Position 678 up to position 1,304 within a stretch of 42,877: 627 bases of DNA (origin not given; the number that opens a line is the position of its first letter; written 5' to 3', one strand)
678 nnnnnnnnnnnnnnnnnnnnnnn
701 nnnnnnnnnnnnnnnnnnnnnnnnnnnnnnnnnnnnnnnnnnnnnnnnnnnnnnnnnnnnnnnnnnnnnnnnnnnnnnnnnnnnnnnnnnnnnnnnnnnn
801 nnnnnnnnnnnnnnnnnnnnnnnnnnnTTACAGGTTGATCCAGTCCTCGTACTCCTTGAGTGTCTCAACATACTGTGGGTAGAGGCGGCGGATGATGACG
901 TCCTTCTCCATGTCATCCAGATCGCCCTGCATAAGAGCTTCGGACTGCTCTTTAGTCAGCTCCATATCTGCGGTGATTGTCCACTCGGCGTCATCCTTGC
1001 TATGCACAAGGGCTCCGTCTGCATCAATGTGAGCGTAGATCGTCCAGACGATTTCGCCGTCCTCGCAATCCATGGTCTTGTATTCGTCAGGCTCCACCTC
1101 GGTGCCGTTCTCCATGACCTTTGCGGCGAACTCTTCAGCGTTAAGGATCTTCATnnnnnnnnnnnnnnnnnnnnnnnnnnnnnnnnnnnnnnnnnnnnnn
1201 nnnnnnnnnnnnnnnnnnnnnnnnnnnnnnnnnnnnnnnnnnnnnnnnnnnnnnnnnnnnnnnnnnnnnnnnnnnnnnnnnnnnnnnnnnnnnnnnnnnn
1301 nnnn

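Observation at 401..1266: Operon with anti-defence (acr-aca-like) architecture: strong operator-bearing promoter, very acidic small protein, HTH protein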

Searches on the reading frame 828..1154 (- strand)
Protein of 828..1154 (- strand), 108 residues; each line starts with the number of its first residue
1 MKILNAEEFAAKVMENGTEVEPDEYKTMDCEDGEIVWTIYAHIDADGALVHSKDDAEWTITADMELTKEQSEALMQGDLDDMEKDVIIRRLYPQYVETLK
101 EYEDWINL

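Call 10: search_protein_families(library=pfam, proteins=[window:828-1154:-], max_evalue=0.1)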
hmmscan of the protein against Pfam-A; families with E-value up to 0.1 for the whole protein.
window:828-1154:- (108 aa): 0 families

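Call 11: search_protein_families(library=phrogs, proteins=[window:828-1154:-], max_evalue=0.1)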
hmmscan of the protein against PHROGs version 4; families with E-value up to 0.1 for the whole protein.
window:828-1154:- (108 aa): 0 families

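Call 15: find_homologous_proteins(query=window:828-1154:-, max_evalue=0.01)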
Query window:828-1154:- (108 aa): 23 proteins with E <= 0.01 among 31 candidates.
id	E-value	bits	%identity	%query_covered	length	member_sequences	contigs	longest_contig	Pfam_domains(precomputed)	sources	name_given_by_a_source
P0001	2.4e-63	229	98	100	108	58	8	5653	-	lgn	-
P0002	2.7e-62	226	97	100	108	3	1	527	-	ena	-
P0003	6.0e-58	212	91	100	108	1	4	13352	-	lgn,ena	-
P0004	4.4e-54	200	88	100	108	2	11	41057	-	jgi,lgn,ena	jgi:hypothetical protein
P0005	3.0e-47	178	81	100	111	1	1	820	-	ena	-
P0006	1.2e-46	176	78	100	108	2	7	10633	-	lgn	-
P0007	2.6e-46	175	76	100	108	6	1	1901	-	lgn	-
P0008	1.9e-45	172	77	100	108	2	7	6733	-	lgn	-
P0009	3.5e-45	171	76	100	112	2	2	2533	-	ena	-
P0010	2.9e-44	168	76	100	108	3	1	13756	-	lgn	-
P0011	1.5e-43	166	76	100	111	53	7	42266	-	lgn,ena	-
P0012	1.5e-42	162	70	100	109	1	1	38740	-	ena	-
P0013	1.7e-39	153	66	100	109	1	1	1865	-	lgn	-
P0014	5.3e-23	100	54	100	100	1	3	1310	-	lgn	-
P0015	3.0e-19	88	54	95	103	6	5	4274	-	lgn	-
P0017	6.7e-17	80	49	94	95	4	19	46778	-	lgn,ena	-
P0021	2.0e-14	72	49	95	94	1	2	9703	-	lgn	-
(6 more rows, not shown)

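Call 19: find_encoding_contigs(protein=P0017, flank=6000, max_places=5)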
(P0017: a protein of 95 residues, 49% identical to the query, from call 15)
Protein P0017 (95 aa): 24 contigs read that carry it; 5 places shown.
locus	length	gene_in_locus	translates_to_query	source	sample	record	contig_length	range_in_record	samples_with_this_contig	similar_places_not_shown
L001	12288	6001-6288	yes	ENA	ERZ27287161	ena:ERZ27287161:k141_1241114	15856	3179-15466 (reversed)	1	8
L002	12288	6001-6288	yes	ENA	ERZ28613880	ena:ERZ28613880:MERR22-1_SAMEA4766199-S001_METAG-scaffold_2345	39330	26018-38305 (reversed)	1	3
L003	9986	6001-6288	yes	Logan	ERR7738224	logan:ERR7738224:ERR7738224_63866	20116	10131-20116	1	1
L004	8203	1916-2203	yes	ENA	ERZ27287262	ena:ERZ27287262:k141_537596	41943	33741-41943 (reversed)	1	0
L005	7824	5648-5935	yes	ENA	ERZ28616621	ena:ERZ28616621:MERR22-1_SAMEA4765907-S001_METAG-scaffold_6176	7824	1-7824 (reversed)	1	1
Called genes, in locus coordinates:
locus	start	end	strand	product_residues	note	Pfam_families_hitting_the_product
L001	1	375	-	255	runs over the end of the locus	?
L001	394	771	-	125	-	-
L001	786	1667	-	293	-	-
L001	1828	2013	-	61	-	-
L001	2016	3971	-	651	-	PF16510:P22_portal (faint)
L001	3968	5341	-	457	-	PF03237:Terminase_6N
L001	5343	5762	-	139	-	PF03592:Terminase_2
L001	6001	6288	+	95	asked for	-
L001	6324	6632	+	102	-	-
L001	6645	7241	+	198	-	-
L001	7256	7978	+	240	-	-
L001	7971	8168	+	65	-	PF12844:HTH_19, PF13413:HTH_25 (weak), PF13443:HTH_26, PF13560:HTH_31 (weak), PF01381:HTH_3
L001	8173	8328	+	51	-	PF22147:AcrIC5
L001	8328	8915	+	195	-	PF12773:DZR (faint), PF18912:DZR_2 (faint)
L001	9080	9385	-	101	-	-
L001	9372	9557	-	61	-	-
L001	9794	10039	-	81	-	-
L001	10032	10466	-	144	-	-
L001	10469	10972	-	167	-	PF08241:Methyltransf_11 (faint)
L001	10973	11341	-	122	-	PF06356:DUF1064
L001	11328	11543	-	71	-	-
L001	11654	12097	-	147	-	PF25680:Mom (weak)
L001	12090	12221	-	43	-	-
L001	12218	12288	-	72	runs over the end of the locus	-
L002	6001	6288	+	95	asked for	-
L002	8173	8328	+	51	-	PF22147:AcrIC5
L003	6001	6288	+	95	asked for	-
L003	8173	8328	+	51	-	PF22147:AcrIC5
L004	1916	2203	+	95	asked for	-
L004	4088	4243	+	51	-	PF22147:AcrIC5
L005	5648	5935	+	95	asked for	-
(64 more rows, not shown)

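Call 24: find_encoding_contigs(protein=P0011, flank=5000, max_places=4)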
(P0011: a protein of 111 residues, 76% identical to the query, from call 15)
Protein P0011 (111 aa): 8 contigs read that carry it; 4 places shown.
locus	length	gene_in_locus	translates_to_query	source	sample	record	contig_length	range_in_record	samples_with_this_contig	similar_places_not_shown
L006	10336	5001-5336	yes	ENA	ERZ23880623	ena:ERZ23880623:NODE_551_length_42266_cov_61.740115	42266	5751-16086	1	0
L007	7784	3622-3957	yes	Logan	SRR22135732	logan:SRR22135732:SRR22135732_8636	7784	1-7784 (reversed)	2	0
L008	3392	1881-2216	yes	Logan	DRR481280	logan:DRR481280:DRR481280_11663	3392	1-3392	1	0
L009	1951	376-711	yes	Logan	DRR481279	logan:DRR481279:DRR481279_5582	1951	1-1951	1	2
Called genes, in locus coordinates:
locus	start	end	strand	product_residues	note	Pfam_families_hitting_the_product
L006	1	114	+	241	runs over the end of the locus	PF01381:HTH_3, PF13560:HTH_31 (weak)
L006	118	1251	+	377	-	PF00589:Phage_integrase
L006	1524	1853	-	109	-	-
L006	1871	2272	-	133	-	-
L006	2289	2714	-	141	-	-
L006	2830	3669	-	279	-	-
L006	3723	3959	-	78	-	-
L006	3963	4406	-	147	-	-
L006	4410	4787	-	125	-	-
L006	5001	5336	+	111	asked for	-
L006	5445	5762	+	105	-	-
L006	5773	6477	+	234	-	-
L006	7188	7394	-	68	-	-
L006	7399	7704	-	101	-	-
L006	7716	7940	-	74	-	-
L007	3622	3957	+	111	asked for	-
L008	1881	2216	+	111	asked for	-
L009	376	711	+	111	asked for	-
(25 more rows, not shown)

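Call 25: find_encoding_contigs(protein=P0021, flank=5000, max_places=3)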
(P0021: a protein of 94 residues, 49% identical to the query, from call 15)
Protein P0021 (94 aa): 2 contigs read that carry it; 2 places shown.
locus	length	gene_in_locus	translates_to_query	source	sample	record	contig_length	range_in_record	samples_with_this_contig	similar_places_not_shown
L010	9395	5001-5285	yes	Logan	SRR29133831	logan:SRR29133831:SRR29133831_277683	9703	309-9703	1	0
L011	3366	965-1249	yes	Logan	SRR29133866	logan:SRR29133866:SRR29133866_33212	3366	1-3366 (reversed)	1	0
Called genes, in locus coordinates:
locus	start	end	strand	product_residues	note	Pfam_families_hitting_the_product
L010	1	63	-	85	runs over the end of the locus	-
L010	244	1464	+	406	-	PF10571:UPF0547 (faint), PF00589:Phage_integrase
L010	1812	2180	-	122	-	-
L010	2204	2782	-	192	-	-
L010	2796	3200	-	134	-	-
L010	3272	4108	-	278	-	-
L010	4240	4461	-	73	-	-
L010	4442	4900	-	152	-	-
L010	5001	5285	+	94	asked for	-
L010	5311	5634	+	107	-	-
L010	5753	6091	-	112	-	-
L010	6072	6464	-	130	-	-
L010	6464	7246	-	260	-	PF01183:Glyco_hydro_25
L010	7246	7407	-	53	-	PF09693:Phage_XkdX (faint)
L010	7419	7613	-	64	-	-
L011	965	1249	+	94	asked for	-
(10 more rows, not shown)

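Call 26: find_encoding_contigs(protein=P0015, flank=5000, max_places=3)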
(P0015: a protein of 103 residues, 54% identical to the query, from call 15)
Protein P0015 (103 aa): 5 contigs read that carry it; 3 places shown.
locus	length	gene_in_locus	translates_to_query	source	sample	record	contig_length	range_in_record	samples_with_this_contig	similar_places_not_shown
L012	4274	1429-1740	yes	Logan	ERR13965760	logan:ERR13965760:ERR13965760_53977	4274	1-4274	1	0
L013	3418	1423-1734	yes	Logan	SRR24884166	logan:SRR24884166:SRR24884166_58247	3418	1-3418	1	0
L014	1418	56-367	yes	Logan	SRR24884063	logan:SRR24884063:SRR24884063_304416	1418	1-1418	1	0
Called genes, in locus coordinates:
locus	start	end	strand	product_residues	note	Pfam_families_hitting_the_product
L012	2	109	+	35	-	?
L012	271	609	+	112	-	-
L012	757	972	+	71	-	-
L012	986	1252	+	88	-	-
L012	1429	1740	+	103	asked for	-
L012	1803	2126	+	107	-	-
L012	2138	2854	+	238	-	-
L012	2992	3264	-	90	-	-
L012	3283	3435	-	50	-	-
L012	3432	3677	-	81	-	PF01381:HTH_3 (weak), PF13443:HTH_26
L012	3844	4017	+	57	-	-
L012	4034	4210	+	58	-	-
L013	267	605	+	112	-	-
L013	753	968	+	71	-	-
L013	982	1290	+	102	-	-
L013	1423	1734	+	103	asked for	-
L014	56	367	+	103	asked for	-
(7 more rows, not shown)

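Call 27: predict_structure(alignment_id=A1)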
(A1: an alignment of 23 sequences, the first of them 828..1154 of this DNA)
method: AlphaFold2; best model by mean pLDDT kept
length: 108 residues; sequences in the alignment: 23
mean_pLDDT: 91.5   pTM: 0.83
mean pLDDT of the five models: 91.5, 91.4, 91.0, 90.6, 89.8
residues with pLDDT >= 90: 80; 70-90: 26; 50-70: 2; < 50: 0
segments of 3 or more residues with pLDDT < 50: none
pLDDT, mean of each block of 10 residues (from residue 1): 93 92 88 90 93 93 94 92 97 96 75
secondary structure, 60 per line:
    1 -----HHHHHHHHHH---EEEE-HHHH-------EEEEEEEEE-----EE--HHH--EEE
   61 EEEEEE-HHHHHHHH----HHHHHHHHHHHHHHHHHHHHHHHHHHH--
elements in order: H6-15 E19-22 H24-27 E35-43 E58-66 H68-75 H80-106

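Call 30: fold_search(model_id=the predicted structure, library=pdb)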
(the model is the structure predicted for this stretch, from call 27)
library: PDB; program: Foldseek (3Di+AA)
matches with E <= 10: 704; with E <= 0.001: 0
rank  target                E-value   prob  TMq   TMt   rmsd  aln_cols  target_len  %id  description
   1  2mdp_MODEL_1_A        3.9e-01  0.09  0.21  0.24  12.8        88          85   14  The bacteriophage T7 encoded inhibitor (gp1.2) of E. coli dGTP triphosphohydrolase (released 2016-04-20)
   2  2n8x_MODEL_1_A        5.0e-01  0.20  0.36  0.27   8.3       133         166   11  Solution structure of LptE from Pseudomonas Aerigunosa (released 2016-05-25)
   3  6oor_L                8.2e-01  0.16  0.26  0.14  10.5        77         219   12  Structure of 1B1 bound to mouse CD1d (released 2019-07-17)
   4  2y7b                  8.2e-01  0.11  0.25  0.21   8.7        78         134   19  Crystal structure of the PH domain of human Actin-binding protein anillin ANLN (released 2011-03-30)
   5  2h3n_D                8.2e-01  0.08  0.21  0.20  10.7        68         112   13  Crystal structure of a surrogate light chain (LAMBDA5 and VpreB) homodimer (released 2007-05-08)
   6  4uao_B                8.7e-01  0.16  0.26  0.14  10.4        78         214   13  Crystal structure of Apical Membrane Antigen 1 from Plasmodium Knowlesi in complex with an invasion inhibitory antibod (released 2015-04-29)
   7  8vuu_K                9.3e-01  0.14  0.25  0.14  10.7        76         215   12  Human GluN1-2B with Fab 007-168 (released 2024-09-11)
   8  6v4p_D                9.9e-01  0.15  0.25  0.14  10.5        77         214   14  Structure of the integrin AlphaIIbBeta3-Abciximab complex (released 2020-02-05)
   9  2qux_H                9.9e-01  0.09  0.28  0.26   8.4        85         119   13  PP7 coat protein dimer in complex with RNA hairpin (released 2007-12-18)
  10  3o0l_B                9.9e-01  0.03  0.11  0.11  12.4        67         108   16  Crystal structure of a Pfam DUF1425 family member (Shew_1734) from Shewanella sp. pv-4 at 1.81 a resolution (released 2010-08-04)
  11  1fbi_L                1.1e+00  0.15  0.27  0.16   8.7        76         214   10  CRYSTAL STRUCTURE OF A CROSS-REACTION COMPLEX BETWEEN FAB F9.13.7 AND GUINEA-FOWL LYSOZYME (released 1995-02-27)
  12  9me4_M                1.1e+00  0.13  0.25  0.15  10.6        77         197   14  Antibody fragments from mAb475 and mAb824 bound to the adhesin protein FimH (released 2025-11-26)
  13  2jxp_MODEL_1_A        1.1e+00  0.06  0.25  0.20   7.4        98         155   20  Solution NMR structure of uncharacterized lipoprotein B from Nitrosomonas europaea. Northeast Structural Genom (released 2007-12-11)
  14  3r06_A                1.2e+00  0.13  0.25  0.14  10.4        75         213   12  Crystal structure of anti-mouse CD3epsilon antibody 2C11 Fab fragment (released 2012-01-25)
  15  6ktr_B                1.4e+00  0.14  0.27  0.15  10.2        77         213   12  Crystal structure of fibroblast growth factor 19 in complex with Fab (released 2020-07-08)
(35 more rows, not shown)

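Call 32: search_protein_representatives(alignment_id=A1)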
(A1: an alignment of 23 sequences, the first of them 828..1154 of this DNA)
Query: 23 sequences, 108 profile positions. Proteins with E-value up to 0.001 (for the whole library): 28; up to 1e-10: 14; up to 1e-30: 4. The best 28 are listed.
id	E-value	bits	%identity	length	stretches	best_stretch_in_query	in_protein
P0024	5.0e-39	149.3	-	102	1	1-103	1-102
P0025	9.2e-37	142.0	-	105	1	3-103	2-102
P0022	1.6e-36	141.3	-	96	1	1-103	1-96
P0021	7.0e-31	123.1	-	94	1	1-103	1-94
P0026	9.8e-29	116.2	-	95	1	1-103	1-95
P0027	7.5e-27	110.1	-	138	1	1-103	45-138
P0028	2.8e-24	101.9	-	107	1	1-103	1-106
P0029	1.6e-19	86.6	-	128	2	33-100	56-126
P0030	7.1e-19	84.5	-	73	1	1-60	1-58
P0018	6.7e-17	78.1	-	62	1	1-53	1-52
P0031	1.4e-16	77.0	-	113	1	1-104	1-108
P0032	8.9e-16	74.5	-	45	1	64-108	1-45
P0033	1.5e-14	70.5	-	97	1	1-54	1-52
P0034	3.3e-14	69.5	-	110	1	1-102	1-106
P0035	4.2e-10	56.3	-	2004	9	23-54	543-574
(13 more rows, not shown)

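Call 34: fold_search(model_id=the predicted structure, library=viral)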
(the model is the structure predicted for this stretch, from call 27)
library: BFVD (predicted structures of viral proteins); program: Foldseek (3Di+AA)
matches with E <= 10: 712; with E <= 0.001: 0
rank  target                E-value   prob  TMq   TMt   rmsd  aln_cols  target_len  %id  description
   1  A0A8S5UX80            1.2e-02  1.00  0.38  0.24   3.9        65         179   26  AcrIC5-like domain-containing protein [Siphoviridae sp. ctDmR33]
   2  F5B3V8                4.6e-02  0.63  0.35  0.24   7.3       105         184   14  (no name in the UniProt tables at hand)
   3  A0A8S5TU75            5.5e-02  0.87  0.42  0.45   5.6        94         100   12  Uncharacterized protein [Siphoviridae sp. ctWT735]
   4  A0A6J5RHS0            5.9e-02  0.91  0.32  0.54   4.9        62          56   18  Uncharacterized protein [uncultured Caudovirales phage]
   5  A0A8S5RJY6            6.2e-02  0.90  0.43  0.47   6.3       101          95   12  Uncharacterized protein [virus sp. ctHG14]
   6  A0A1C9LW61            7.5e-02  0.85  0.41  0.47   6.1        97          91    7  (no name in the UniProt tables at hand)
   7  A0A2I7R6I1            7.5e-02  0.80  0.42  0.44   6.8       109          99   11  (no name in the UniProt tables at hand)
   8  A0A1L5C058            8.0e-02  0.87  0.45  0.50   4.8        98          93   11  Uncharacterized protein [Aquamicrobium phage P14]
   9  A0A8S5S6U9            1.1e-01  0.21  0.27  0.29  12.0       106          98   14  Uncharacterized protein [Siphoviridae sp. ctqwY3]
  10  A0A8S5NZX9            1.7e-01  0.44  0.40  0.16   6.7       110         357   17  Uncharacterized protein [Myoviridae sp. ctLnO19]
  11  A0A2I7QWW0            1.8e-01  0.14  0.24  0.17  18.2       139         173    9  (no name in the UniProt tables at hand)
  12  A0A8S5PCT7            1.8e-01  0.12  0.21  0.26  10.1        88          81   17  Uncharacterized protein [Siphoviridae sp. ctorp6]
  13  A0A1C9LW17            1.9e-01  0.20  0.29  0.21   8.0        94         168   12  (no name in the UniProt tables at hand)
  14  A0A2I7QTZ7            2.1e-01  0.47  0.39  0.41   7.6       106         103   11  (no name in the UniProt tables at hand)
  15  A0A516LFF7            2.3e-01  0.28  0.28  0.34   6.6        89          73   12  (no name in the UniProt tables at hand)
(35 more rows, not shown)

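Call 35: search_solved_structures(query=A1, max_evalue=10, show_alignments=3)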
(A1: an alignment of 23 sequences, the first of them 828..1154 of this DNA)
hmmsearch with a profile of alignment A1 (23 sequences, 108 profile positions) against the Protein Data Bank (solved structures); distinct sequences matched with E-value up to 10: 8.
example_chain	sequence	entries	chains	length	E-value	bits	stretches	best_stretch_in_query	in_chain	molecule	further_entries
7ltc_B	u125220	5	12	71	0.82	13.4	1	41-96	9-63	LigA domain-containing protein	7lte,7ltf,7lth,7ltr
7lts_B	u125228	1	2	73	0.83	13.4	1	41-95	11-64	LigA domain-containing protein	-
2sob_A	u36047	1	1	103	0.87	13.4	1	6-51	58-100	STAPHYLOCOCCAL NUCLEASE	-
3i0m_A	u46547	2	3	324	0.9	13.3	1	61-102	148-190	DNA repair and telomere maintenance protein nbs1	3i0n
3huf_A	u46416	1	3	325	0.91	13.3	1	61-102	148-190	DNA repair and telomere maintenance protein nbs1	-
3hue_A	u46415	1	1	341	0.95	13.2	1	61-102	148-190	DNA repair and telomere maintenance protein nbs1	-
3m85_G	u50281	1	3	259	1.3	12.8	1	12-56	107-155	Probable exosome complex exonuclease 2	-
2ba0_I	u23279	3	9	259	1.3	12.8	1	12-56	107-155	Archaeal exosome RNA binding protein RRP42 | Archaeal exosome complex exonuclease RRP42 | Probable exosome complex exonuclease 2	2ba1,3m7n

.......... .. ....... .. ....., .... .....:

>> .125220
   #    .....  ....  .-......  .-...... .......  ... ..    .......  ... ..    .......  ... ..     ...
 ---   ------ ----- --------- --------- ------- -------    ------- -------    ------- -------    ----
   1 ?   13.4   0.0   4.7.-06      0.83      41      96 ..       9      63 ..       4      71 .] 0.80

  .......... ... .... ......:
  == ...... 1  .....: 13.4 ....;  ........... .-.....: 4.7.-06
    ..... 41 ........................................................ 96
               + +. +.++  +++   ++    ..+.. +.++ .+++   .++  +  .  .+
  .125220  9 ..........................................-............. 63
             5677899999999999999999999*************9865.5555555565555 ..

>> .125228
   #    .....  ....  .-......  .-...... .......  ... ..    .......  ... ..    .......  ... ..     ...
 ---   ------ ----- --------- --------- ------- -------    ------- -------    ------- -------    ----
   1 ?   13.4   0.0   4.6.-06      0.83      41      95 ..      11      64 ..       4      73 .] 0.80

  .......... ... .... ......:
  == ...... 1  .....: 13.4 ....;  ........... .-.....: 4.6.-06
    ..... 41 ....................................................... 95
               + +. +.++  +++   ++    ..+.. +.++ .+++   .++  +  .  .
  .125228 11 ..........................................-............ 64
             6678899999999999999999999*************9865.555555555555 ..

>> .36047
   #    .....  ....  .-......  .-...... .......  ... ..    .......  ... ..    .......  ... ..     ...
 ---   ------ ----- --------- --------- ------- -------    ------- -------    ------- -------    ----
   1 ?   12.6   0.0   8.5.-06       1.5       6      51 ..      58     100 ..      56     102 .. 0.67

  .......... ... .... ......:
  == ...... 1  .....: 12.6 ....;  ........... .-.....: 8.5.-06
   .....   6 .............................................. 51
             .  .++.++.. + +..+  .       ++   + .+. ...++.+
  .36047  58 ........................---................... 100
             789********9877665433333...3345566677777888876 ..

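Call 37: search_protein_families(library=pfam, alignment_id=A1, max_evalue=10)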
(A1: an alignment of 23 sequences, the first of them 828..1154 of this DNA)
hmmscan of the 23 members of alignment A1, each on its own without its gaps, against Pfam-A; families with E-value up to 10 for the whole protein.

A. member 1, window:828-1154:- (108 aa): 0 families

B. families by the number of members that match (of 23 scanned): 12 families
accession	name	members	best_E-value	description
PF01852.25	START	2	0.12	START domain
PF12827.12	Peroxin-22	2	0.15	Peroxisomal biogenesis protein family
PF06039.21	Mqo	1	0.0094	Malate:quinone oxidoreductase (Mqo)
PF24036.1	DUF7345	1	0.03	Domain of unknown function (DUF7345)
PF09378.16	HAS-barrel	1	0.031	HAS barrel domain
PF20326.3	DUF6621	1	0.038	Family of unknown function (DUF6621)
PF06688.16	DUF1187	1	0.043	Protein of unknown function (DUF1187)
PF14183.11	YwpF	1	0.12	YwpF-like protein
PF12166.14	Piezo_cap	1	0.15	Piezo non-specific cation channel, cap domain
PF16871.11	DUF5077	1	0.18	Domain of unknown function (DUF5077)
PF17309.7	DUF5356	1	0.19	Family of unknown function (DUF5356)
PF12105.13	SpoU_methylas_C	1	0.19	SpoU, rRNA methylase, C-terminal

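Call 56: search_dna_similar(query=window:828-1154:-, collection=phages, mode=protein, max_evalue=1, max_rows=40)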
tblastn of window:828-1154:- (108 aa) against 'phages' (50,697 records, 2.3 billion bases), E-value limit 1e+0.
No match.

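Call 73: search_protein_families(library=padloc, proteins=[window:828-1154:-], max_evalue=0.01)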
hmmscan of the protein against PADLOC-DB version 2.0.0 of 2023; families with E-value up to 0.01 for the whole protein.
window:828-1154:- (108 aa): 0 families

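Call 74: search_protein_families(library=ncbifam, proteins=[window:828-1154:-], max_evalue=0.1)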
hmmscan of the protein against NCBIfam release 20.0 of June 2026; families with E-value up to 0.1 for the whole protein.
window:828-1154:- (108 aa): 1 family
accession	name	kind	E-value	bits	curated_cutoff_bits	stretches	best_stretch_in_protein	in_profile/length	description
NF058676.1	BaGTA_endo_BgtA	equivalog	0.011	15.2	315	1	50-86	35-71/220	gene transfer agent endolysin BgtA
